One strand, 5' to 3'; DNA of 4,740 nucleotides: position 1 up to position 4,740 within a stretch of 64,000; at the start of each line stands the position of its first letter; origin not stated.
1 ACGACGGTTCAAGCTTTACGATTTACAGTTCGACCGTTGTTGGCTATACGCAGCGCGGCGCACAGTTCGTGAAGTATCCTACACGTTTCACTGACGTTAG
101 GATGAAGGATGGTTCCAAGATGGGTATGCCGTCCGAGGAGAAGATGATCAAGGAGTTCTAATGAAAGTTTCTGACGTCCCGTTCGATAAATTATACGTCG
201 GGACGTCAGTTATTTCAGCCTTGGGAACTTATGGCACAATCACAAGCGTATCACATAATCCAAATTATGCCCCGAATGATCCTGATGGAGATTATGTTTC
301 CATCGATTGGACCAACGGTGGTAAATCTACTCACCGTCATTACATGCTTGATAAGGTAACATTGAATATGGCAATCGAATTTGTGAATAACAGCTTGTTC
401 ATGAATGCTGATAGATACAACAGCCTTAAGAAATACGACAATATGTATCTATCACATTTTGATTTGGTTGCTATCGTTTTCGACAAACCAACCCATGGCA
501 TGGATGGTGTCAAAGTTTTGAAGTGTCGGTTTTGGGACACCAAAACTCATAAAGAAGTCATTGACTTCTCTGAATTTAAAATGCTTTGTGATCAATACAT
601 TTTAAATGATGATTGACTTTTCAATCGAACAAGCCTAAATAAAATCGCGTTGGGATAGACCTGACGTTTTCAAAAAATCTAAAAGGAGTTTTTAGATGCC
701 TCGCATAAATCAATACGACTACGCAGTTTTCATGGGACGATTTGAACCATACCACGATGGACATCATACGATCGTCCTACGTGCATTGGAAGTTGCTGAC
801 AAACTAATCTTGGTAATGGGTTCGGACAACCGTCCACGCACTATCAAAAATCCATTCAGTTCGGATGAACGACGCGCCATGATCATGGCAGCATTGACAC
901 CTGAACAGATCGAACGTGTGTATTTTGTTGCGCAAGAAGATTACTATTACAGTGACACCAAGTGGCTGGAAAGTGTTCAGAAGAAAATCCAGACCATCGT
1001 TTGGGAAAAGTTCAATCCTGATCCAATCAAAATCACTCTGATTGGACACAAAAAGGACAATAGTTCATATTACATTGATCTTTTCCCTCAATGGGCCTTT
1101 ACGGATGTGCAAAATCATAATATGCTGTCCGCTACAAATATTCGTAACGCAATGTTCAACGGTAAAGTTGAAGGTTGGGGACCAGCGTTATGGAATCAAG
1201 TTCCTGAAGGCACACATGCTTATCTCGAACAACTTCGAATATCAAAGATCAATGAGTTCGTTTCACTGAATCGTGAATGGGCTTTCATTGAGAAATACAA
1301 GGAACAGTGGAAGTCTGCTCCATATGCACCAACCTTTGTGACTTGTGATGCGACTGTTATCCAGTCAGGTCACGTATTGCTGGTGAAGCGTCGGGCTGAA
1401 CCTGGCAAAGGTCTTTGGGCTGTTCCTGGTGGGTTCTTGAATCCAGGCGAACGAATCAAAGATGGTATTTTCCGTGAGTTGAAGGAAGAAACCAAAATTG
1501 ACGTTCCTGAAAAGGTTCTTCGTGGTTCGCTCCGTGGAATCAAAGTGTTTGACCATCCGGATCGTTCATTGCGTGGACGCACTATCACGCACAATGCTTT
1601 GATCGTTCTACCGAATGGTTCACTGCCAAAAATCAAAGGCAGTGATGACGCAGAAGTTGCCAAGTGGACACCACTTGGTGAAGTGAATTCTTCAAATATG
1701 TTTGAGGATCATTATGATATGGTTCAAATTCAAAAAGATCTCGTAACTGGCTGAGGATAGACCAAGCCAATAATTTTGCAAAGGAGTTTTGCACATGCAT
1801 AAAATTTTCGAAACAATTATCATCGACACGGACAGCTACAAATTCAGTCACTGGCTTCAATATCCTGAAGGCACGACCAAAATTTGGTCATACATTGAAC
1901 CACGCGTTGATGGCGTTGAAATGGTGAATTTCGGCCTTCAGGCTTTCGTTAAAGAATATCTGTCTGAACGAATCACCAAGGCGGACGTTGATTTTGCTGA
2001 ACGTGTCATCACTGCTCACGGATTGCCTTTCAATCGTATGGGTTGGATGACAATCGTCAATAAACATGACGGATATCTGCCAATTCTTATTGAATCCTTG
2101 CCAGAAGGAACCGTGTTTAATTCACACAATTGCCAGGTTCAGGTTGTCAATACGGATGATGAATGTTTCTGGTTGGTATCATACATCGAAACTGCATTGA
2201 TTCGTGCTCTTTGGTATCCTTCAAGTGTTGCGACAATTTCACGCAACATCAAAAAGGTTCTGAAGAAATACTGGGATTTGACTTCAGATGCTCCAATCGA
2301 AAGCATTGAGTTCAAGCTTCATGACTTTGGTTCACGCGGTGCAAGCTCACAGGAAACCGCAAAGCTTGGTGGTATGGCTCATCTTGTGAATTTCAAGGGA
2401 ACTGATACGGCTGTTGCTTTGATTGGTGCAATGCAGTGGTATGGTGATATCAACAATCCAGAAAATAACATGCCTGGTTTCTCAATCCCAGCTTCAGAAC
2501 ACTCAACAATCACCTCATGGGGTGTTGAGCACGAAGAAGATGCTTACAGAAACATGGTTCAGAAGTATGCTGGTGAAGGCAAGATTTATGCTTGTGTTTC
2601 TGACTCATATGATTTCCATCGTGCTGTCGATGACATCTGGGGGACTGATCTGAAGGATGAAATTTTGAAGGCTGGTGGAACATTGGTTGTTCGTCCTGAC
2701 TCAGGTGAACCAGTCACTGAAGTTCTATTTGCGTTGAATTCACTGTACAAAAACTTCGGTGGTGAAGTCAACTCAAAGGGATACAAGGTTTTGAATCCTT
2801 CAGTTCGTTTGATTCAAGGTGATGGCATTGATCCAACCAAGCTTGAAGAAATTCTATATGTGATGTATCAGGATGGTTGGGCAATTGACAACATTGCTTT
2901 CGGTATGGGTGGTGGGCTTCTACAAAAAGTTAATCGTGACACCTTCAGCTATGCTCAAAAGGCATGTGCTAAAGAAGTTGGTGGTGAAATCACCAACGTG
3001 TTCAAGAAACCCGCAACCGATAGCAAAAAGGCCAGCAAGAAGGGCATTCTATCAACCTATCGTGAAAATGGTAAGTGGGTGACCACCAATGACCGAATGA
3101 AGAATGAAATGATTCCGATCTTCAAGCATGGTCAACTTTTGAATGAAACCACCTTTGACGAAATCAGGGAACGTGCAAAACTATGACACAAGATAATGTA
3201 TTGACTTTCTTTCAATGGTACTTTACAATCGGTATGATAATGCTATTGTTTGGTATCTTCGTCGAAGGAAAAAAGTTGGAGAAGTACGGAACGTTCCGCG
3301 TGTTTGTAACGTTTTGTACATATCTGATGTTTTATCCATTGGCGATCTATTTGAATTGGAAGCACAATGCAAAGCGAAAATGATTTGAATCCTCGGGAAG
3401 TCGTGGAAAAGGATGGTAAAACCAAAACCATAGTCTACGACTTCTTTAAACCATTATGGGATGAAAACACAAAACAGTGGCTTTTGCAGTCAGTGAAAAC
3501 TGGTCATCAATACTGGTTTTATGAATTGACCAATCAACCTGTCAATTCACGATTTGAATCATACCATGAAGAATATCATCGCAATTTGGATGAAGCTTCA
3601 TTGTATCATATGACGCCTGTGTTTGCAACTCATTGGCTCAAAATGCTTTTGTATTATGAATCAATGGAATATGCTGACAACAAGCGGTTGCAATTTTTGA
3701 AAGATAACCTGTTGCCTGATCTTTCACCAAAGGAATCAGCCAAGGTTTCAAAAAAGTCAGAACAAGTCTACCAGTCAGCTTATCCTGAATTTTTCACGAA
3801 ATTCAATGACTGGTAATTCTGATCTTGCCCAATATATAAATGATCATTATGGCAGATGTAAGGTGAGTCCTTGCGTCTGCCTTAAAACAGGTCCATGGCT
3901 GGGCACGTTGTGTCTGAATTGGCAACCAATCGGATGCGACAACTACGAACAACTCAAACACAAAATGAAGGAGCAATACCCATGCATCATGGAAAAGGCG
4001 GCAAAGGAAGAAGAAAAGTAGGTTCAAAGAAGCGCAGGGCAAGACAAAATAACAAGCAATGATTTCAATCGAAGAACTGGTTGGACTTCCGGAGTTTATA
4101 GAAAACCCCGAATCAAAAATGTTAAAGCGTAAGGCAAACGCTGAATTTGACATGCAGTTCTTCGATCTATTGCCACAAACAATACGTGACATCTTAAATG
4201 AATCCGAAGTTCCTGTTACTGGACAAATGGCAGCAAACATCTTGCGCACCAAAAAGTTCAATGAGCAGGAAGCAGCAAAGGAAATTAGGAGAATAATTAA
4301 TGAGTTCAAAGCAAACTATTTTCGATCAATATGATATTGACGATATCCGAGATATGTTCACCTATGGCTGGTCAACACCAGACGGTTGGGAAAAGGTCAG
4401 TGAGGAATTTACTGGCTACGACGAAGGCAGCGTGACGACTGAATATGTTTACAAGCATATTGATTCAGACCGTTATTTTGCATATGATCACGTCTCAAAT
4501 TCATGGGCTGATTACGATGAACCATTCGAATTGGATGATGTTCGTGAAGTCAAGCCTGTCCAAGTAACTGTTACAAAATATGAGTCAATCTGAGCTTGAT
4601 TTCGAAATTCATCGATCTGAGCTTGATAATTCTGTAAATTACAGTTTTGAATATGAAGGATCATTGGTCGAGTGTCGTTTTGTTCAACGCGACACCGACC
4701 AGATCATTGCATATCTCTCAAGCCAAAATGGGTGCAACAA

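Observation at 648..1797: Identical two-hairpin RNA architecture in front of both NAD-salvage genes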

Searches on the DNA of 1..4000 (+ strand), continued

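Call 63: get_annotated_region(hit=H22, flank=3500)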
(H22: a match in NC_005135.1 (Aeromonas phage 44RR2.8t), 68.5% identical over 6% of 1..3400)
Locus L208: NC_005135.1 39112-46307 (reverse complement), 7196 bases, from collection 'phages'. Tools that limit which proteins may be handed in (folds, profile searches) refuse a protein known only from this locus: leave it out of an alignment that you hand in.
description: Aeromonas phage 44RR2.8t, complete genome.
organism: Aeromonas phage 44RR2.8t (NCBI taxid 2907963)
taxonomy: Viruses; Duplodnaviria; Heunggongvirae; Uroviricota; Caudoviricetes; Straboviridae; Biquartavirus; Biquartavirus 44RR2
host: Aeromonas salmonicida; source: -; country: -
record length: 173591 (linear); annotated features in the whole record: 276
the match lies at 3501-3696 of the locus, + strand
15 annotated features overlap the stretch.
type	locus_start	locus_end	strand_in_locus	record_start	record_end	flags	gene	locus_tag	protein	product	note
CDS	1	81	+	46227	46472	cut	-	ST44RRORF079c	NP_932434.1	hypothetical protein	-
CDS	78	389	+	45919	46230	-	-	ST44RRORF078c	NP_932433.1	hypothetical protein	-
CDS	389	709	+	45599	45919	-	-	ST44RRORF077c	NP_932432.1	hypothetical protein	-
CDS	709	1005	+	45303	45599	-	-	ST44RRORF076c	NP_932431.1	hypothetical protein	-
CDS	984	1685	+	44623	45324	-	-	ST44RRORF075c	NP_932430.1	hypothetical protein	-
CDS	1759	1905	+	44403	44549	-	-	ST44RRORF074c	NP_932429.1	hypothetical protein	-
CDS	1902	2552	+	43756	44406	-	-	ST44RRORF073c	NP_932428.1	hypothetical protein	-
CDS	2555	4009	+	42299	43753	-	-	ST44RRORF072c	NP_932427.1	nicotinamide phosphoribosyl transferase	matches Pfam NAPRTase nicotinate phosphoribosyltransferase; similar to P43490 Pre-B cell enhancing factor precursor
CDS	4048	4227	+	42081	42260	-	-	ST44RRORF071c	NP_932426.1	hypothetical protein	-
CDS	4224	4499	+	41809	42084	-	-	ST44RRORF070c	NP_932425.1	hypothetical protein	-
CDS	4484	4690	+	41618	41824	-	-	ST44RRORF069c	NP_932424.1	hypothetical protein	-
CDS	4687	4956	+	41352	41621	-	-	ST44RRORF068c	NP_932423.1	hypothetical protein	-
CDS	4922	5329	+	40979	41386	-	-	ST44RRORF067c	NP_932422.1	hypothetical protein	-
CDS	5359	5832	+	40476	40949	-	49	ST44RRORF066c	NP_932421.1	endonuclease VII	similar to T4 accession NP_049692.1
CDS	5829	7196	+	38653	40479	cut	nrdD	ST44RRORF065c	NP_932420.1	NrdD-like anaerobic ribonucleotide reductase large subunit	similar to T4 accession NP_049690.1; T4 gene synonym: sunY; converts rNTPs to dNTPs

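Call 64: get_annotated_region(hit=H35, flank=3500)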
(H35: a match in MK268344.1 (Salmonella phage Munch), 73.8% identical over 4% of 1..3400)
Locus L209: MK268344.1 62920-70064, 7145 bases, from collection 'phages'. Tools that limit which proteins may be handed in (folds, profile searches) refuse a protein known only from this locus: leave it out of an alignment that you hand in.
description: Salmonella phage Munch, complete genome.
organism: Salmonella phage Munch (NCBI taxid 2500169)
taxonomy: Viruses; Duplodnaviria; Heunggongvirae; Uroviricota; Caudoviricetes
host: Salmonella; source: cattle feedlot in south Texas; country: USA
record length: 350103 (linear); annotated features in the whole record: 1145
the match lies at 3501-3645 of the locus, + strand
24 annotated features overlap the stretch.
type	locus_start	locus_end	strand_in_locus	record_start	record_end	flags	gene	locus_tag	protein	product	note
CDS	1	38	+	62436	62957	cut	-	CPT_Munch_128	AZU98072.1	hypothetical protein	-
regulatory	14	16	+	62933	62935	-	-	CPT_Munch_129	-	ribosome_binding_site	CPT_Munch_129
CDS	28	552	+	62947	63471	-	-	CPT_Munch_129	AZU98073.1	hypothetical protein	-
regulatory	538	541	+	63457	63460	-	-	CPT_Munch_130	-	ribosome_binding_site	CPT_Munch_130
CDS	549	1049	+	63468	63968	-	-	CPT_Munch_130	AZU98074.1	hypothetical protein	-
regulatory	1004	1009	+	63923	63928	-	-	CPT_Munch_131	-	ribosome_binding_site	CPT_Munch_131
CDS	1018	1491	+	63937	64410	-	-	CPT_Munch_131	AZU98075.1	deoxycytidylate deaminase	-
regulatory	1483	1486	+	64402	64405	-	-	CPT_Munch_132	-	ribosome_binding_site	CPT_Munch_132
CDS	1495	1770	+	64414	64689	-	-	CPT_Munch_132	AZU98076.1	hypothetical protein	-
CDS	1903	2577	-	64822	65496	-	-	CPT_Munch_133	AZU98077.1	invasin/intimin-like protein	-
regulatory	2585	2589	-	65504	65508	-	-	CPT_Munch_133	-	ribosome_binding_site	CPT_Munch_133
regulatory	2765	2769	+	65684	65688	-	-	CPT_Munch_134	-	ribosome_binding_site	CPT_Munch_134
CDS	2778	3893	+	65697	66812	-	-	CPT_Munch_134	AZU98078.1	adenylyltransferase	-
regulatory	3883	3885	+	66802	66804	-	-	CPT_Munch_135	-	ribosome_binding_site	CPT_Munch_135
CDS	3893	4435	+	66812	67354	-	-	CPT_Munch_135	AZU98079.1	hypothetical protein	-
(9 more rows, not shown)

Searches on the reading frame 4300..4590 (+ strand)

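Call 90: search_protein_families(library=pfam, proteins=[window:4300-4590:+], max_evalue=0.01)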
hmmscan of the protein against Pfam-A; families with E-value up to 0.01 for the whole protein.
window:4300-4590:+ (97 aa): 1 family
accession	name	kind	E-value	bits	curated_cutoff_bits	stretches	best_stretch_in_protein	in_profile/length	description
PF19408.5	PKD_6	-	0.0027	18.4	25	1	10-37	22-49/82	PKD-like domain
